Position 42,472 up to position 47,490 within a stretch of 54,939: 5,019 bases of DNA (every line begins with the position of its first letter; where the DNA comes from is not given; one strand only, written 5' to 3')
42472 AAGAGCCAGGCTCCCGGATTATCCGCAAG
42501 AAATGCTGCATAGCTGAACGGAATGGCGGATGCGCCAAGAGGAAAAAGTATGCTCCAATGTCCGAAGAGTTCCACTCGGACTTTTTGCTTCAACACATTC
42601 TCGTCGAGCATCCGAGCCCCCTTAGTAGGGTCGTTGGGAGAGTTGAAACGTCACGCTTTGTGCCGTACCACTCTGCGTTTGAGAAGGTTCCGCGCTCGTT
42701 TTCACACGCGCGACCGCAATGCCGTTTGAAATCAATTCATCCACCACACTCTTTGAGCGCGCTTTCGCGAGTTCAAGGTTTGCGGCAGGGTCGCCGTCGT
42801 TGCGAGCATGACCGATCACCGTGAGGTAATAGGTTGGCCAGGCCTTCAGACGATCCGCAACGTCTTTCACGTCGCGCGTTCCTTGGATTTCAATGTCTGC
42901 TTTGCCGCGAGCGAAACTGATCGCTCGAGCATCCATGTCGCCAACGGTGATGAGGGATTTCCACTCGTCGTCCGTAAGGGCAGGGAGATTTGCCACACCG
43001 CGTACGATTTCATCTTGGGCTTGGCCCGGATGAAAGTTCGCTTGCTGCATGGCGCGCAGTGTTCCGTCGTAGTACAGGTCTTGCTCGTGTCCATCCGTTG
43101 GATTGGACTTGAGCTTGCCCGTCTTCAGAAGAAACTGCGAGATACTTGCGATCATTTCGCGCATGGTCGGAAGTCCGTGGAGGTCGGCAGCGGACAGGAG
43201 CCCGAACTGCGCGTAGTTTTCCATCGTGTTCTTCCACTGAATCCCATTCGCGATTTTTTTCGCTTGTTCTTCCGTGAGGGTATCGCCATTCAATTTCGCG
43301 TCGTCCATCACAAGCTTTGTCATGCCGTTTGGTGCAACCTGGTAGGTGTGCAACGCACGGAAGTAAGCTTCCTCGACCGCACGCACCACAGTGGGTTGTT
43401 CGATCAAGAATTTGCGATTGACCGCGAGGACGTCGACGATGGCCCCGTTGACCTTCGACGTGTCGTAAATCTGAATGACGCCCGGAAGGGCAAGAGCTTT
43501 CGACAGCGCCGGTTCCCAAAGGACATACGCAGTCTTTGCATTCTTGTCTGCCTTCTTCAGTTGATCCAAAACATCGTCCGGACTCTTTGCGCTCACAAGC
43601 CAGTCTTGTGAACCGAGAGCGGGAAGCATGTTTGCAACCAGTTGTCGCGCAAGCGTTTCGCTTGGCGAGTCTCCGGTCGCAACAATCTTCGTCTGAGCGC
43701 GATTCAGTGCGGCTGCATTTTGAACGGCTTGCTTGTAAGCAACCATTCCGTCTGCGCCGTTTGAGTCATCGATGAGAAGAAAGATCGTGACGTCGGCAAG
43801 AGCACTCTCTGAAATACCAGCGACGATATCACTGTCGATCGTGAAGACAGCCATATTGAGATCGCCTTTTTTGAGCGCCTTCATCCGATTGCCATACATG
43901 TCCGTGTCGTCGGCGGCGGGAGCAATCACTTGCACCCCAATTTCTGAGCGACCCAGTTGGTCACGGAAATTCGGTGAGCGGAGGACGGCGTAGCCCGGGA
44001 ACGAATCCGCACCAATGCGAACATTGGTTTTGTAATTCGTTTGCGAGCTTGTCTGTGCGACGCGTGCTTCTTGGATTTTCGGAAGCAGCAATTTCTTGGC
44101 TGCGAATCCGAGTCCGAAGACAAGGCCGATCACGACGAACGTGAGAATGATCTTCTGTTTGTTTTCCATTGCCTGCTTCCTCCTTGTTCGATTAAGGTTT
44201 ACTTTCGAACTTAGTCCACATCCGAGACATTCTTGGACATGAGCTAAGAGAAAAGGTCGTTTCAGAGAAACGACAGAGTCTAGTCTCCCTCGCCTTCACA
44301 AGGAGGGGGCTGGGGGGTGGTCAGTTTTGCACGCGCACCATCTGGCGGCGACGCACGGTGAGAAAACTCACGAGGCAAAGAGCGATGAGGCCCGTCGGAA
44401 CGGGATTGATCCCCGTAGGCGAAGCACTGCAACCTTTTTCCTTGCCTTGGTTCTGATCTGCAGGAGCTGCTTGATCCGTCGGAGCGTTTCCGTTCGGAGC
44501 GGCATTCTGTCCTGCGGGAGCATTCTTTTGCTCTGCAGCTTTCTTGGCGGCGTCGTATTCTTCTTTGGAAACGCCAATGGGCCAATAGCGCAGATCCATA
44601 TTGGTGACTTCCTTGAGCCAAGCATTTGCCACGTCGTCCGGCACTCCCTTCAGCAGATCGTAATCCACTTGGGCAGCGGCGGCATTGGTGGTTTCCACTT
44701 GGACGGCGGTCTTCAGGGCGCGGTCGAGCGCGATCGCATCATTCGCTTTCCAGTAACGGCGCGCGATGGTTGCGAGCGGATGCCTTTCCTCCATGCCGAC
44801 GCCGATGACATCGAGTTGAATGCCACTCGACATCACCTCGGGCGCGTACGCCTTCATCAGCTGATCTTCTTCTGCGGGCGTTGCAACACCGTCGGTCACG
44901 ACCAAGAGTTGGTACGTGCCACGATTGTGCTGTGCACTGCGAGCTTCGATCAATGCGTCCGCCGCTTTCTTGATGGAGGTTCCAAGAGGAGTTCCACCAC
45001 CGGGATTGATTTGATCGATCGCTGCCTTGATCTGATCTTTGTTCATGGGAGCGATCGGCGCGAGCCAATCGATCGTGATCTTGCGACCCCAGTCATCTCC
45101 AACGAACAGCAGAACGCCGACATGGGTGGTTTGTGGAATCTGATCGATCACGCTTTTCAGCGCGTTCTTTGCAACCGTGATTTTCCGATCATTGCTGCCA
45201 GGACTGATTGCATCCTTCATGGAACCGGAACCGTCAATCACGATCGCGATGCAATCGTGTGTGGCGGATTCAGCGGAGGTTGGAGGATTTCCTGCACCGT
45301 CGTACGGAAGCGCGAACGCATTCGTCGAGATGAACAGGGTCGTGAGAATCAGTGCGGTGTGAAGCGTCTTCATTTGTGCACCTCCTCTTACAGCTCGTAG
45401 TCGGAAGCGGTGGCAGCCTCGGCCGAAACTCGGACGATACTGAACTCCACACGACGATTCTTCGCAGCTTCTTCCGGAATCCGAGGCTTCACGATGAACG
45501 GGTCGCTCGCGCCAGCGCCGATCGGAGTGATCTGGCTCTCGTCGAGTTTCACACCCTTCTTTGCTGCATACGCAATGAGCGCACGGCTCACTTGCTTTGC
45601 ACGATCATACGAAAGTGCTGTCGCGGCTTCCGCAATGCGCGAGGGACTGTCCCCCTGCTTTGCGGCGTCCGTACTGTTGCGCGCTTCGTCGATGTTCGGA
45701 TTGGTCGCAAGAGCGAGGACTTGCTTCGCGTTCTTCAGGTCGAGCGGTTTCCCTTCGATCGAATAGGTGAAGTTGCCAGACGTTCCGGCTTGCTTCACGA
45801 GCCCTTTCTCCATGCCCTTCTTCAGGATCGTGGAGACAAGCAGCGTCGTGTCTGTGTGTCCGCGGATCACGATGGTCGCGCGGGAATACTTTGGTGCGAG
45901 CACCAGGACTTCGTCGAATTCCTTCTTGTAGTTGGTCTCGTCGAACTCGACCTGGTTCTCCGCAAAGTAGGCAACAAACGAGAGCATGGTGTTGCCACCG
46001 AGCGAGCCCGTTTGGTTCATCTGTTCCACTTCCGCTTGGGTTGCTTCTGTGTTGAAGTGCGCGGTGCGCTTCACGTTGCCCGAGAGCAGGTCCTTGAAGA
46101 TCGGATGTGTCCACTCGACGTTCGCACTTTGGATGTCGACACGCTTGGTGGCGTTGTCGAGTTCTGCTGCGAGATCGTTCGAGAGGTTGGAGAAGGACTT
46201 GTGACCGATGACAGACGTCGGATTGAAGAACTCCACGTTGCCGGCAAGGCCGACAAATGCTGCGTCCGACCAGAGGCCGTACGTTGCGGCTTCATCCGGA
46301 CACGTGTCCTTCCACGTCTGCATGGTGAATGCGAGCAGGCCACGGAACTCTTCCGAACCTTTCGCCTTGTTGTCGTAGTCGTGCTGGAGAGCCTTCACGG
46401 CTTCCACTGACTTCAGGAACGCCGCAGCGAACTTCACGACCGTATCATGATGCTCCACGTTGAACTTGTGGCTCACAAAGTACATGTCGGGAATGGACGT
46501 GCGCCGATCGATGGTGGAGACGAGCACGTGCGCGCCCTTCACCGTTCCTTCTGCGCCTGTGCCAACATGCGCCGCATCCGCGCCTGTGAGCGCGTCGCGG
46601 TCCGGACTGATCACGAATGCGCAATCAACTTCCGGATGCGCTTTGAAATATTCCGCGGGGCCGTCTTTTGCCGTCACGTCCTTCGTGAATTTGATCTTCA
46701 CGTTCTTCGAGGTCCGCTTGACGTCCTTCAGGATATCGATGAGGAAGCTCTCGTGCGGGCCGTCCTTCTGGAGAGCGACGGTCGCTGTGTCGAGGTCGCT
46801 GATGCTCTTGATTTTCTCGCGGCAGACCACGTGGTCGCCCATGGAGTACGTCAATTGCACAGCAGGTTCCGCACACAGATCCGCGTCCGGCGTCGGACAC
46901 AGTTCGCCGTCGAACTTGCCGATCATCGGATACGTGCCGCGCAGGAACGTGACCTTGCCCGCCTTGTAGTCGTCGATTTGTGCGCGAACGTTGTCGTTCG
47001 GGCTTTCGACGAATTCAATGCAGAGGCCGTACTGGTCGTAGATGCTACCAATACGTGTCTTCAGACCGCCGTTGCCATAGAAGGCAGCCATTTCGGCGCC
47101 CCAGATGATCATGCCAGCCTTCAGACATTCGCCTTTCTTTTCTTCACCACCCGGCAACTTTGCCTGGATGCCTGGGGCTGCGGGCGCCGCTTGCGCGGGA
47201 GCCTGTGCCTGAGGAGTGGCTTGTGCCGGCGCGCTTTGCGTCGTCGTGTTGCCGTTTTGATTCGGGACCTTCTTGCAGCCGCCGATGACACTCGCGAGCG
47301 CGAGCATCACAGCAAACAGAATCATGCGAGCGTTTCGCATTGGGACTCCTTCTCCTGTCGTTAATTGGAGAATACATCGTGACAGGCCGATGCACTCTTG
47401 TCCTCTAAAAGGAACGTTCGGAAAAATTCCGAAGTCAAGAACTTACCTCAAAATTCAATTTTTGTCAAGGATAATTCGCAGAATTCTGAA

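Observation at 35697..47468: PspA/IM30 (ESCRT-III-like) gene embedded in a nine-gene envelope cluster with a tandem AAA+ ATPase, an ABC importer, two PBP-OmpA fusions and a VWA protein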

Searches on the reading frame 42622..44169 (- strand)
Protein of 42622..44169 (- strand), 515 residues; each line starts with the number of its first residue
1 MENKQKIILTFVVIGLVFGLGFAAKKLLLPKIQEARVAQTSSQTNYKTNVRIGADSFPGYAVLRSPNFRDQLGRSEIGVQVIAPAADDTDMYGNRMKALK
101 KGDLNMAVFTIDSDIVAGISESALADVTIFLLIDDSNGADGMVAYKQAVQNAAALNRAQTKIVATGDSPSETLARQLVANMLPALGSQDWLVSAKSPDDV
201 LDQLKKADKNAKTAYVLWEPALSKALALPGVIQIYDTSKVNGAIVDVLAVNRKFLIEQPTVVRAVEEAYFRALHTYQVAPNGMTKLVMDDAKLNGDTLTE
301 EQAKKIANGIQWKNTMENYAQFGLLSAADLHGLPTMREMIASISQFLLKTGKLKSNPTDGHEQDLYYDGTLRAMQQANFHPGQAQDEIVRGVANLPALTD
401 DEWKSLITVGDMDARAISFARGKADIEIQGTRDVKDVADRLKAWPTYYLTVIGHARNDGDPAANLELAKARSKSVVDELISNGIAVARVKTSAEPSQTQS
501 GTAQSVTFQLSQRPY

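Call 3: search_protein_families(library=pfam, proteins=[window:42622-44169:-], max_evalue=0.01)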
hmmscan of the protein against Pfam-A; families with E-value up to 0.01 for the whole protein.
window:42622-44169:- (515 aa): 1 family
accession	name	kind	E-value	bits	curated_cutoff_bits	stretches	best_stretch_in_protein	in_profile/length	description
PF00691.25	OmpA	-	4.5e-11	43.4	27.2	1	419-496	2-81/98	OmpA family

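Call 4: search_protein_families(library=ncbifam, proteins=[window:42622-44169:-], max_evalue=0.01)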
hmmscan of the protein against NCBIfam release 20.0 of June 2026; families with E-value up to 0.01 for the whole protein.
window:42622-44169:- (515 aa): 20 families
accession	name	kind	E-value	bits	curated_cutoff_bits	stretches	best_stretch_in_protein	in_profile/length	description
TIGR03427.1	ABC_peri_uca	equivalog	1.4e-12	47.5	333.9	1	122-303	73-245/328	putative urea ABC transporter substrate-binding protein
NF053611.1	YiaD_Gzip_OmpA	equivalog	2.6e-12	46.9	175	1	416-493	103-180/206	YiaD family glycine zipper/OmpA-like lipoprotein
NF053612.1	anchor_PA1041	equivalog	1.1e-09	38.7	250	1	405-492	123-208/236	PA1041 family peptidoglycan-binding anchor lipoprotein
TIGR03789.1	pdsO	hypoth_equivalog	4.5e-08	33.1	152.2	1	416-497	140-221/243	sortase-associated OmpA-like protein PdsO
NF007804.1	PRK10510.1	equivalog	7.3e-07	28.8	307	1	417-493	114-190/219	OmpA family lipoprotein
NF053613.1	OMP_toxin_LptF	equivalog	2.8e-06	27.2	400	1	404-492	135-218/256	lipotoxin F family OmpA-related lipoprotein LptF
NF053585.1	OMP_LP_YfiB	equivalog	1.8e-05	24.7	128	1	416-492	57-133/163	outer membrane lipoprotein YfiB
NF045788.1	Omp38Acinit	equivalog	3.5e-05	23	500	1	404-491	231-318/354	outer membrane protein Omp38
TIGR01728.1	SsuA_fam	subfamily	6.8e-05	22.2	163.5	1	214-307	153-247/290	aliphatic sulfonate ABC transporter substrate-binding protein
NF047726.1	AutTranAdhPGAsTpgA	equivalog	0.00015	21.1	350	1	418-496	159-238/268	trimeric autotransporter adhesin/peptidogylcan-associated protein TpgA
TIGR02802.1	Pal_lipo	equivalog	0.00019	21.5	125.35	1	418-491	3-76/104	peptidoglycan-associated lipoprotein Pal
NF008071.1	PRK10808.1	equivalog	0.00025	20.5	277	1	449-493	267-311/358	porin OmpA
NF006285.1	PRK08457.1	equivalog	0.00027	20.8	250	1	416-492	123-205/253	flagellar motor protein MotB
TIGR01729.1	taurine_ABC_bnd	equivalog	0.00039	19.9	304.25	1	199-355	138-285/300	taurine ABC transporter substrate-binding protein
NF045787.1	OmpABordt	equivalog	0.00045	20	200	1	419-494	89-164/194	outer membrane protein OmpA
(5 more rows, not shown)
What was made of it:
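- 42622..44169 (-): g3: protein with an N-terminal TM anchor, a solute-binding domain and an OmpA-like domain (515 aa). TIGR03427-like hit E 1.4e-12 at residues 122-303 (calls 3, 4).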

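Call 63: search_solved_structures(query=window:42622-44169:-, max_evalue=0.1)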
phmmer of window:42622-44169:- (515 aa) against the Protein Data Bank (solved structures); distinct sequences matched with E-value up to 0.1: 19.
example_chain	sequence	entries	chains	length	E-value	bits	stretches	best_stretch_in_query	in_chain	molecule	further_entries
2kgw_A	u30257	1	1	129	3.5e-05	26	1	431-491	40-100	Outer membrane protein A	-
2lbt_A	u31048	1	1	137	3.6e-05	26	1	418-491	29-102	Uncharacterized protein Rv0899/MT0922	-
2lca_A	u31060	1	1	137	4.1e-05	25.8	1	431-491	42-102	Uncharacterized protein Rv0899/MT0922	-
5wtp_A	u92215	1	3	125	9.2e-05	24.6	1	413-492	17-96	OmpA family protein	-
2k1s_A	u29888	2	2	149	0.00013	24.1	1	417-493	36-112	Inner membrane lipoprotein yiaD | Probable lipoprotein YiaD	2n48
2l26_A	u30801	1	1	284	0.00016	23.8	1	432-491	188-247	Uncharacterized protein Rv0899/MT0922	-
5u1h_A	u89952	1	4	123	0.00023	23.3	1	418-490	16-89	Outer membrane porin F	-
5wtl_A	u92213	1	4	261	0.0004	22.5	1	413-492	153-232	OmpA family protein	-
9uu2_A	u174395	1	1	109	0.00043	22.4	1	414-493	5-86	Major outer membrane protein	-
9v99_A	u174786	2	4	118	0.0012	20.9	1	430-493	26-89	Outer membrane beta-barrel domain-containing protein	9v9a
9v9b_A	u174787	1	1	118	0.006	18.6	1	430-493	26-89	Outer membrane beta-barrel domain-containing protein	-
3td3_A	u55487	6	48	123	0.0075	18.3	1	414-491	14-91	Outer membrane protein omp38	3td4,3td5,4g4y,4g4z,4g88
6top_B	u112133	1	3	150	0.012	17.6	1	423-490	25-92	OmpA family protein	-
6top_A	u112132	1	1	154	0.013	17.5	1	423-490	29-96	OmpA family protein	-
1oap_A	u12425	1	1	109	0.013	17.5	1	420-489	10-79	PEPTIDOGLYCAN-ASSOCIATED LIPOPROTEIN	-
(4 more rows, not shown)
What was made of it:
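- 42622..44169 (-): PDB OmpA-like/Pal/YiaD hits at residues 413-493 (call 63).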

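Call 71: search_protein_families(library=padloc, proteins=[window:42622-44169:-], max_evalue=0.001)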
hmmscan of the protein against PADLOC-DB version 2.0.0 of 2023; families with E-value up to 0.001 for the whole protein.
window:42622-44169:- (515 aa): 1 family
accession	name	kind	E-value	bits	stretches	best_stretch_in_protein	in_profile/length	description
PDLC00609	ZorB1|ZorB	-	0.0008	17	0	451-505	138-192/232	MotB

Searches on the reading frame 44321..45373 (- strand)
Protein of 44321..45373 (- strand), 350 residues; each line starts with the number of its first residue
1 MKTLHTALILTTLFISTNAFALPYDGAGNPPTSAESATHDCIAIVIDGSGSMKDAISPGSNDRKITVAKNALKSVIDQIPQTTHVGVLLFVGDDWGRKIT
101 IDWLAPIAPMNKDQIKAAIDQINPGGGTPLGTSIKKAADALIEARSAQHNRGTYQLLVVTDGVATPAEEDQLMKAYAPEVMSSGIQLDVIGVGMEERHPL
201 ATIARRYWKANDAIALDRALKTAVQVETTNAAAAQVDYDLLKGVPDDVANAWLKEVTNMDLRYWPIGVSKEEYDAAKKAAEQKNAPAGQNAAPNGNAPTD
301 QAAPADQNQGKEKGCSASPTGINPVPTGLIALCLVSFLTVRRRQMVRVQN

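Call 3: search_protein_families(library=pfam, proteins=[window:44321-45373:-], max_evalue=0.01)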
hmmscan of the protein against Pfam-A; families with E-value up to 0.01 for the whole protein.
window:44321-45373:- (350 aa): 4 families
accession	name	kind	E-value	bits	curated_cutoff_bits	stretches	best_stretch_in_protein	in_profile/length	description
PF00092.34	VWA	-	1.2e-13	52.1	23.8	1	42-204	2-151/174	von Willebrand factor type A domain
PF13519.12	VWA_2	-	1.1e-11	45.7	27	1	43-162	2-106/107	von Willebrand factor type A domain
PF13768.12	VWA_3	-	4.8e-07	30.4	27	1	42-206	3-148/155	von Willebrand factor type A domain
PF07002.22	Copine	-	0.0013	18.7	27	1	116-196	74-147/218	Copine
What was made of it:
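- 44321..45373 (-): g2: exported VWA protein with a DGSGS MIDAS motif, a low-complexity linker and a C-terminal TM helix plus basic tail (350 aa). VWA E 1.2e-13 (call 3).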

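Call 4: search_protein_families(library=ncbifam, proteins=[window:44321-45373:-], max_evalue=0.01)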
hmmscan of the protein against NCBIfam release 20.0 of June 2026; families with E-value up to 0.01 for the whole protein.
window:44321-45373:- (350 aa): 2 families
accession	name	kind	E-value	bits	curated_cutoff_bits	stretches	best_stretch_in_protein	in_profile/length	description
TIGR02442.1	Cob-chelat-sub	hypoth_equivalog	1.4e-06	27.1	779.45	1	39-187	472-610/641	putative cobaltochelatase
TIGR03788.1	marine_srt_targ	equivalog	5.4e-05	21.8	551.65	1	35-178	268-393/629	marine proteobacterial sortase target protein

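Call 71: search_protein_families(library=padloc, proteins=[window:44321-45373:-], max_evalue=0.001)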
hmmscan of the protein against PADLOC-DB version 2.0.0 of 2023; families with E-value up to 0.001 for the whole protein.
window:44321-45373:- (350 aa): 1 family
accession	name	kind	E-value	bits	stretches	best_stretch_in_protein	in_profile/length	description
PDLC02224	TerY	-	0.00081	17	0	125-174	132-181/277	-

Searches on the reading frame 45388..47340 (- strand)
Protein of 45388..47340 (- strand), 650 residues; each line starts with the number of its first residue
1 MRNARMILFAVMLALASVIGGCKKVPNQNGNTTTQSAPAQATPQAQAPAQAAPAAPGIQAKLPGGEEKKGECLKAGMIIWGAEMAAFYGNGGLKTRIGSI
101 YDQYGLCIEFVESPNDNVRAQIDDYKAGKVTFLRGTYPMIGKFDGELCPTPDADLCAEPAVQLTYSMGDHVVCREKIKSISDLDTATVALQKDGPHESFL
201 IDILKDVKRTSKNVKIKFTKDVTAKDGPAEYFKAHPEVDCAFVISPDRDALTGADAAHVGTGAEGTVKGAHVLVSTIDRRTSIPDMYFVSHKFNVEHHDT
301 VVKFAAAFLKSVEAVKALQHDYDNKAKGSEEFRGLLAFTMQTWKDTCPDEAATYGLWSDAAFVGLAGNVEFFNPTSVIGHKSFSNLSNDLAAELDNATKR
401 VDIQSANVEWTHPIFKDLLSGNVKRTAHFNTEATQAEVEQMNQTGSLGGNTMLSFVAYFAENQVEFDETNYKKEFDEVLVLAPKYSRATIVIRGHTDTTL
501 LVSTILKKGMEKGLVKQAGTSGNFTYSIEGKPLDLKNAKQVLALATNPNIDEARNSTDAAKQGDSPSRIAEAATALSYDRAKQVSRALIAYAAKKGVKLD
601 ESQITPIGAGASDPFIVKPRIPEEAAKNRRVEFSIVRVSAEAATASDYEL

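Call 3: search_protein_families(library=pfam, proteins=[window:45388-47340:-], max_evalue=0.01)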
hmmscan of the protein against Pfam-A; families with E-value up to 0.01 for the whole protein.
window:45388-47340:- (650 aa): 1 family
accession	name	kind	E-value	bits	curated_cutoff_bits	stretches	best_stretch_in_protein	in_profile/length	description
PF00691.25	OmpA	-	4.9e-06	27.3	27.2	0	570-629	46-98/98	OmpA family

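Call 4: search_protein_families(library=ncbifam, proteins=[window:45388-47340:-], max_evalue=0.01)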
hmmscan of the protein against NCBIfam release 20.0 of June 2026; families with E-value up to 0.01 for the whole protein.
window:45388-47340:- (650 aa): 5 families
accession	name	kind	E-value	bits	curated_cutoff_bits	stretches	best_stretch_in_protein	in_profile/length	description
NF053611.1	YiaD_Gzip_OmpA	equivalog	6.2e-06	26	175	1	574-635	152-206/206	YiaD family glycine zipper/OmpA-like lipoprotein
TIGR03350.1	type_VI_ompA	equivalog_domain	1.9e-05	24.6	139.8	1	575-634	84-136/137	type VI secretion system protein TssL, long form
NF053585.1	OMP_LP_YfiB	equivalog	0.0027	17.6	128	0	574-633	106-158/163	outer membrane lipoprotein YfiB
TIGR01728.1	SsuA_fam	subfamily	0.003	16.8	163.5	0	172-316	90-217/290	aliphatic sulfonate ABC transporter substrate-binding protein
NF045787.1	OmpABordt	equivalog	0.0039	16.9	200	0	576-636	137-190/194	outer membrane protein OmpA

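Call 64: search_solved_structures(query=window:45388-47340:-, max_evalue=0.1)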
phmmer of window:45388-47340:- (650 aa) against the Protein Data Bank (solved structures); distinct sequences matched with E-value up to 0.1: 1.
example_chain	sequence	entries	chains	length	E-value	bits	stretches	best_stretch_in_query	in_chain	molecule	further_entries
3oon_A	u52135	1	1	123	0.053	15.2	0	452-498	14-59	Outer membrane protein (Tpn50)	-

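Call 71: search_protein_families(library=padloc, proteins=[window:45388-47340:-], max_evalue=0.001)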
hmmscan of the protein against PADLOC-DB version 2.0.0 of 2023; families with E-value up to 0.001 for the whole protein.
window:45388-47340:- (650 aa): 0 families
